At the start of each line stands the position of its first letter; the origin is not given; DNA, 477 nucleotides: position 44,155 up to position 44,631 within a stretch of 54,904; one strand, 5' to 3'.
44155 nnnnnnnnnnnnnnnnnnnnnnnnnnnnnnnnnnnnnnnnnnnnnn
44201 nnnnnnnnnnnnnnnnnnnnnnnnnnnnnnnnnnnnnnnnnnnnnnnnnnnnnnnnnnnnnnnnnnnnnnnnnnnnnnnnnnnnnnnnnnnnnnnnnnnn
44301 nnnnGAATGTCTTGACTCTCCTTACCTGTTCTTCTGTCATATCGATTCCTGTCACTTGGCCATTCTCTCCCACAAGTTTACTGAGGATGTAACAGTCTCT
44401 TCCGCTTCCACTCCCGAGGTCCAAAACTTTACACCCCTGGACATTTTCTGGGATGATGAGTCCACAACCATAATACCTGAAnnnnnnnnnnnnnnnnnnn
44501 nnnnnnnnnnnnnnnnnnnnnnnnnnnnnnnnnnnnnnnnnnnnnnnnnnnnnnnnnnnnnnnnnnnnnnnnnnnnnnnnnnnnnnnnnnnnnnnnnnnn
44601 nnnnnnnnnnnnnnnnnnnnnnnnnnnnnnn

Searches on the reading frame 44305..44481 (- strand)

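Call 37: search_protein_families(library=pfam, proteins=[window:44305-44481:-], max_evalue=0.01)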
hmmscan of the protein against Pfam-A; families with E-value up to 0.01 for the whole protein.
window:44305-44481:- (59 aa): 9 families
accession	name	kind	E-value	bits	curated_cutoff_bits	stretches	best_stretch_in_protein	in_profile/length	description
PF13847.12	Methyltransf_31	-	2.2e-12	47.3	27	1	15-57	3-45/145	Methyltransferase domain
PF01135.25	PCMT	-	7.2e-07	29.6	20.3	1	15-55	73-113/210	Protein-L-isoaspartate(D-aspartate) O-methyltransferase (PCMT)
PF13649.12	Methyltransf_25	-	8.8e-07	30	27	1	19-57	1-38/97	Methyltransferase domain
PF08241.18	Methyltransf_11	-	0.00065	20.7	21.2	1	20-57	1-35/95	Methyltransferase domain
PF03848.20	TehB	-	0.00067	19.6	20.4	1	13-56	28-68/193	Tellurite resistance protein TehB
PF01269.23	Fibrillarin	-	0.0016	18.1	27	1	15-55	71-111/227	Fibrillarin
PF01209.24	Ubie_methyltran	-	0.0019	18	20.1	1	14-53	46-85/233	ubiE/COQ5 methyltransferase family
PF08242.18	Methyltransf_12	-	0.0049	18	30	1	20-55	1-35/98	Methyltransferase domain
PF01728.25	FtsJ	-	0.0073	16.7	24.1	1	15-53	21-58/181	FtsJ-like methyltransferase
